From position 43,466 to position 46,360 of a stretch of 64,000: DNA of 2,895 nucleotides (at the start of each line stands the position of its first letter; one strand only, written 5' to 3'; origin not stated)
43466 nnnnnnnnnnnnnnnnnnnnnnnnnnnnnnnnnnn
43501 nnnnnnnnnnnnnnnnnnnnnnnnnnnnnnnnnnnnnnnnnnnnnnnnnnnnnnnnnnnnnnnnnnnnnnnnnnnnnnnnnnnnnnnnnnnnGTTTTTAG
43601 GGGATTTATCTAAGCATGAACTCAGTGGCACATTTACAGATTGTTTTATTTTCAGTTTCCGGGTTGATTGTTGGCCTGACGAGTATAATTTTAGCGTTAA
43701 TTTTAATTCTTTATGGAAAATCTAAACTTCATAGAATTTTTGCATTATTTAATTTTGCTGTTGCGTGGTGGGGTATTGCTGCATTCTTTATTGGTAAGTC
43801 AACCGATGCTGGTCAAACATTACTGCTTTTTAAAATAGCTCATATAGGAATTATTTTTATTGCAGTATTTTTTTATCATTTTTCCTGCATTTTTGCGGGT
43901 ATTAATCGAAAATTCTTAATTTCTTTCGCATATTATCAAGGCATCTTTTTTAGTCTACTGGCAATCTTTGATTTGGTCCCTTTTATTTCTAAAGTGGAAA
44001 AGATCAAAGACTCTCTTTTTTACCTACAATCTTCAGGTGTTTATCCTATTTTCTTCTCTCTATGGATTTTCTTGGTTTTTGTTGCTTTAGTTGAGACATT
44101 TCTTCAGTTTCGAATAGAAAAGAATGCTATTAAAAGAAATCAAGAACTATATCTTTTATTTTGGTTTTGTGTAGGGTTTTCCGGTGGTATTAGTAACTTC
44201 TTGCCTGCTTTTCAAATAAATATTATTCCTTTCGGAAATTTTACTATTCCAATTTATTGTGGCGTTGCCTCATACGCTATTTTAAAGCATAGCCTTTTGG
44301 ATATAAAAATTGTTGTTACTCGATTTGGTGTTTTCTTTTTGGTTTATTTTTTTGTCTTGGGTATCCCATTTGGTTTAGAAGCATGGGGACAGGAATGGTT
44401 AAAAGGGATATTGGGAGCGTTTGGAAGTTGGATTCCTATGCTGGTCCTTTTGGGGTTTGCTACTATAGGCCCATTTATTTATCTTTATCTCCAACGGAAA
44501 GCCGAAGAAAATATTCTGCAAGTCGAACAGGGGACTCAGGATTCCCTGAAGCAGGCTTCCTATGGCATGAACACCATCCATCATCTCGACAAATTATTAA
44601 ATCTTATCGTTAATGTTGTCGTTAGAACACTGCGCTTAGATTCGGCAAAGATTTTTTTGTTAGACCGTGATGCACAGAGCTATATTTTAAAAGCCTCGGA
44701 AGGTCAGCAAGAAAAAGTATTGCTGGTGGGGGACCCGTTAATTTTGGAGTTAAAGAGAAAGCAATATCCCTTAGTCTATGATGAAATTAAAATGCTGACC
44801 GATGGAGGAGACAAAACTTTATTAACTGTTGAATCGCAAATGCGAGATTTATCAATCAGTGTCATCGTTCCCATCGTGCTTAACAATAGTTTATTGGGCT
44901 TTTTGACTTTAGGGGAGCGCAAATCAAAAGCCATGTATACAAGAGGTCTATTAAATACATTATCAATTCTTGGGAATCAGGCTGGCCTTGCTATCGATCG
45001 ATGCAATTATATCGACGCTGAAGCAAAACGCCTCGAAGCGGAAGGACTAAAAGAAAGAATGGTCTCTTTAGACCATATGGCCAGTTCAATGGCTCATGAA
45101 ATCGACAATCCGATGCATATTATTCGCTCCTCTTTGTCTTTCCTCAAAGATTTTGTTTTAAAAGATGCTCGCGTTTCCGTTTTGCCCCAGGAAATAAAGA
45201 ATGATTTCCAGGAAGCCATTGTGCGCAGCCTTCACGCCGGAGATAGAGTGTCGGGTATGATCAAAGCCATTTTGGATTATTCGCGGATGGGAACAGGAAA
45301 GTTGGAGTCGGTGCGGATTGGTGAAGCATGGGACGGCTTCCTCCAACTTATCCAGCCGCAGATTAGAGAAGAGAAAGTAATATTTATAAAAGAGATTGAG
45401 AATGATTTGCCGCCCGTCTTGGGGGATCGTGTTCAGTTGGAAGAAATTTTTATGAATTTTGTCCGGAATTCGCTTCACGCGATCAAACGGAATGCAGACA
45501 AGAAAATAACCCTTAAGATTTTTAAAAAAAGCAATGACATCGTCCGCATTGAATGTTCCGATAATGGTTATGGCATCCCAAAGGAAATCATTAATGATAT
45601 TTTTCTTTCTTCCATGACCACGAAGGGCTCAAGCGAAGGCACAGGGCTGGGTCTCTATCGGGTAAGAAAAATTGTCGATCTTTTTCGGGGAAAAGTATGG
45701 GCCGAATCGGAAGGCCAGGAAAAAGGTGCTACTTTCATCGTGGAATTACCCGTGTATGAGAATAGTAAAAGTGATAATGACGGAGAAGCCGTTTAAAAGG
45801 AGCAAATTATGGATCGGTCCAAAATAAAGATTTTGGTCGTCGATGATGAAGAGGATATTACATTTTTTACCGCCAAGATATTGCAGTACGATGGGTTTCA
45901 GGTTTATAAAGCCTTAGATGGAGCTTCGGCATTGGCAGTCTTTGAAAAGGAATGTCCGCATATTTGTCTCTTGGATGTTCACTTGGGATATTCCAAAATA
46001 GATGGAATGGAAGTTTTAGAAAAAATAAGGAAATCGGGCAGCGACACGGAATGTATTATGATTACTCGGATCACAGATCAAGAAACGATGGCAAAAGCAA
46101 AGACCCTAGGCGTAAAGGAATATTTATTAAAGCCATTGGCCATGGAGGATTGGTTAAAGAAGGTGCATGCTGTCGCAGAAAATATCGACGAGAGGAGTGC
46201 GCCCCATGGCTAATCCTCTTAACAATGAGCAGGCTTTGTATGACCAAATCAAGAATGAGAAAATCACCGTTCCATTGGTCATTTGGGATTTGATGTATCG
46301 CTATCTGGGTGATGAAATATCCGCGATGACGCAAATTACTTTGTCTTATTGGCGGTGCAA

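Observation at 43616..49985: Dense phosphorelay-like island: one multi-TM GAF histidine kinase and five receiver domains in four proteins, none with a DNA-binding output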

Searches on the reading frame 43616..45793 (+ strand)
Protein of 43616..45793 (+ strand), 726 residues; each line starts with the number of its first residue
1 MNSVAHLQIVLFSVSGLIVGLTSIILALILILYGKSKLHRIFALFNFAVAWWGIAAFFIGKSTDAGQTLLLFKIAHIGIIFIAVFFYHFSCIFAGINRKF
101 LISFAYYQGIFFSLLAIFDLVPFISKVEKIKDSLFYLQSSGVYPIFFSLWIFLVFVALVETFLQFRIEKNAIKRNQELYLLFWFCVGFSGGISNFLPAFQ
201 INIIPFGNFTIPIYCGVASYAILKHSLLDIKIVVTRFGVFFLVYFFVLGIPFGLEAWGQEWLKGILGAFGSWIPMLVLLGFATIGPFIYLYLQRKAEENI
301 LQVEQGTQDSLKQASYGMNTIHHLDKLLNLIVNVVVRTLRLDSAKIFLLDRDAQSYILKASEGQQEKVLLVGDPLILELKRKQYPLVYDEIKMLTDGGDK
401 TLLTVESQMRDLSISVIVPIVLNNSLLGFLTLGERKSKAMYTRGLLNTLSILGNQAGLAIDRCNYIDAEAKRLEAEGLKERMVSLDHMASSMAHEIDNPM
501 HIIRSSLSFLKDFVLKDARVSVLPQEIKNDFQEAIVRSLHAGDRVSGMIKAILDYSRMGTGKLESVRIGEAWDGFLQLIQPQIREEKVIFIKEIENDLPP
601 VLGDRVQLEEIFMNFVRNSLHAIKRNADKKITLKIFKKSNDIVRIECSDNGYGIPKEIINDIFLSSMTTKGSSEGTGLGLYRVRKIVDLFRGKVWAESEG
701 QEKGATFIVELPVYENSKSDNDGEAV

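Call 3: search_protein_families(library=pfam, proteins=[window:43616-45793:+], max_evalue=1)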
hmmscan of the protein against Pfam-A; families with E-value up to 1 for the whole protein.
window:43616-45793:+ (726 aa): 10 families
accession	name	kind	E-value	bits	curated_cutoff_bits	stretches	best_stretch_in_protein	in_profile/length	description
PF02518.31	HATPase_c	-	9e-20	71.6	26.4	1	603-713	1-109/111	Histidine kinase-, DNA gyrase B-, and HSP90-like ATPase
PF16927.11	HisKA_7TM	-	6.2e-09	36.5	28.6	1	19-230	5-222/224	N-terminal 7TM region of histidine kinase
PF00512.31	HisKA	-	2.3e-08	34.4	26.9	1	486-561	3-66/66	His Kinase A (phospho-acceptor) domain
PF13492.12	GAF_3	-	1.7e-07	32.2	27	1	324-462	2-129/129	GAF domain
PF13185.12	GAF_2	-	1.8e-05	25.4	28.6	1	323-461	3-136/136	GAF domain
PF14501.12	HATPase_c_5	-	2e-05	24.9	22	1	607-700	5-92/102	GHKL domain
PF01590.32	GAF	-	5.1e-05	24.3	22.4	1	324-460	2-133/133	GAF domain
PF14425.11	Imm3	-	0.0058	17.1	25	1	298-353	17-72/119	Immunity protein Imm3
PF13589.12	HATPase_c_3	-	0.044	14.2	25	1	608-670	3-62/137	Histidine kinase-, DNA gyrase B-, and HSP90-like ATPase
PF11458.13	Mistic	-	0.43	11.1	26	1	287-335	19-66/74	Membrane-integrating protein Mistic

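Call 43: search_protein_families(library=ncbifam, proteins=[window:43616-45793:+], max_evalue=0.001)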
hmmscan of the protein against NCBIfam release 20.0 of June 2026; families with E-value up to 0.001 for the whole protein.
window:43616-45793:+ (726 aa): 67 families (the best 25 are shown)
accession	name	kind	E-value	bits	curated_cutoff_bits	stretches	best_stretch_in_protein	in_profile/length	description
NF008468.0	PRK11360.1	equivalog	4.1e-34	117.9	646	1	479-718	390-613/616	two-component system sensor histidine kinase AtoS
NF006800.0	PRK09303.1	equivalog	6.6e-28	97.7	342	1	472-717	138-381/383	histidine kinase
NF007688.0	PRK10364.1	equivalog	1.4e-25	90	479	1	477-719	232-457/460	two-component system sensor histidine kinase ZraS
NF041777.1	sens_FixL_Rhizob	equivalog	7.8e-25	87.5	850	1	480-715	257-483/485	sensor protein FixL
NF038348.1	T2SS_HK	subfamily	4.8e-24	84.7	450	1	527-713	393-573/574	histidine kinase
NF010411.0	PRK13837.1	equivalog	2.3e-23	82.1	647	1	413-719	378-681/828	two-component system VirA-like sensor kinase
TIGR02956.1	TMAO_torS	equivalog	1.8e-22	79.4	676.5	1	490-720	469-689/967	TMAO reductase system sensor histidine kinase/response regulator TorS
NF046026.1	HisKinCckACaul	equivalog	2e-22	79.1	1000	1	480-720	297-539/678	cell cycle histidine kinase CckA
NF052574.1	HisKinEspCMyxo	equivalog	7.6e-21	74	1200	1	479-718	411-642/785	serine histidine kinase EspC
NF047466.1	hybrid_RR_LvrB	exception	1.8e-20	73.5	500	1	480-713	147-376/377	hybrid histidine kinase/response regulator LvrB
NF046044.1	PnpS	equivalog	2e-20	73.2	400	1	526-712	204-390/390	two-component system histidine kinase PnpS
NF052573.1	HisKinEspAMyxo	equivalog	4.1e-20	71.4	1400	1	469-716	367-614/755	serine histidine kinase EspA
NF046020.1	HisKinCckABruc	equivalog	1.7e-18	65.9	1000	1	470-720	464-714/868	cell cycle histidine kinase CckA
NF045911.1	TCSHisKinNblS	equivalog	4.8e-18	64.8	1000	1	488-714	391-621/621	two-component system sensor histidine kinase NblS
NF041880.1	EPS_EpsF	equivalog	9.1e-18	64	900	1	471-712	260-492/492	response regulator EpsF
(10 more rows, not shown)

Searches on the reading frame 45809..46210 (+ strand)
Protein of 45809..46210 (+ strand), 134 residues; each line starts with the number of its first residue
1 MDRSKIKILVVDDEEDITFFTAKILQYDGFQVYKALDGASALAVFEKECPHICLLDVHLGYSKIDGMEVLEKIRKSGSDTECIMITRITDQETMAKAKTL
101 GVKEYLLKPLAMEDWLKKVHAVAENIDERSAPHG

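Call 3: search_protein_families(library=pfam, proteins=[window:45809-46210:+], max_evalue=1)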
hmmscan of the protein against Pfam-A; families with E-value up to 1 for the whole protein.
window:45809-46210:+ (134 aa): 4 families
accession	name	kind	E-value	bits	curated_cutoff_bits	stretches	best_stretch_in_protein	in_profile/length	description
PF00072.30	Response_reg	-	4.5e-22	78.8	30.2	1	8-119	1-110/111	Response regulator receiver domain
PF20274.4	cREC_REC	-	0.0016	19.5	27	1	9-80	3-63/88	Cyclic-phosphate processing Receiver domain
PF23198.2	PDE8A_N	-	0.032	14.6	29.6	1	5-89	9-93/147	PDE8A-like, N-terminal domain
PF00342.24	PGI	-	0.14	11.1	22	1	61-126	130-196/486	Phosphoglucose isomerase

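Call 43: search_protein_families(library=ncbifam, proteins=[window:45809-46210:+], max_evalue=0.001)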
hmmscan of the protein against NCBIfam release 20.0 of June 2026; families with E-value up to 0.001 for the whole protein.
window:45809-46210:+ (134 aa): 90 families (the best 25 are shown)
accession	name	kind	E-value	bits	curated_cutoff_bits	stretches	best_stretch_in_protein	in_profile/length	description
NF051870.1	NAssimRespRegNtrX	equivalog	8.4e-20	71.1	600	1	7-124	3-120/452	nitrogen assimilation response regulator NtrX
NF045944.1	ResRegRpaBCyano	equivalog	1.7e-17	63.5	330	1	9-128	1-117/229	response regulator transcription factor RpaB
NF040689.1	MtrAB_MtrA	equivalog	9.4e-17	61.1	300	1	8-123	1-113/219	MtrAB system response regulator MtrA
NF008469.0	PRK11361.1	equivalog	1.4e-16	60.2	714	1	6-114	5-111/461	acetoacetate metabolism transcriptional regulator AtoC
NF040534.1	resp_reg_YycF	equivalog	2e-16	60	340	1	7-122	2-114/231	response regulator YycF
NF045505.1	RR_RssB_Pseudo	equivalog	3.3e-16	59.3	700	1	1-128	1-124/394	two-component system response regulator RssB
NF051850.1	RespRegRprY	equivalog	5.4e-16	58.7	370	1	4-129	3-126/234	response regulator transcription factor RprY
NF000403.1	vanR-C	exception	8.4e-16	58.2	480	1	7-118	4-112/231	vancomycin resistance response regulator transcription factor VanR-C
TIGR02875.1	spore_0_A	equivalog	3.5e-15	55.9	200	1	4-126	1-125/262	sporulation transcription factor Spo0A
NF012227.0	AdeR_RR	equivalog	1e-14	54.6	340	1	3-123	9-126/239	efflux system response regulator transcription factor AdeR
NF033117.2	vanR_ACDEGLN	exception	1.1e-14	54.5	350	1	8-119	1-109/226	VanR-ABDEGLN family response regulator transcription factor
NF012023.0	PRK15479.1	equivalog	3.6e-14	52.8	337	1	7-121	2-114/224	transcriptional regulator TctD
TIGR01387.1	cztR_silR_copR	subfamily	5.5e-14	52.3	279.2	1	8-123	1-114/218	heavy metal response regulator transcription factor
NF007969.0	PRK10693.1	equivalog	6.4e-14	51.7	329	1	7-117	9-117/337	two-component system response regulator RssB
NF041733.1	resp_reg_CseB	equivalog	7e-14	51.7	350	1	7-122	2-114/228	two-component system response regulator CseB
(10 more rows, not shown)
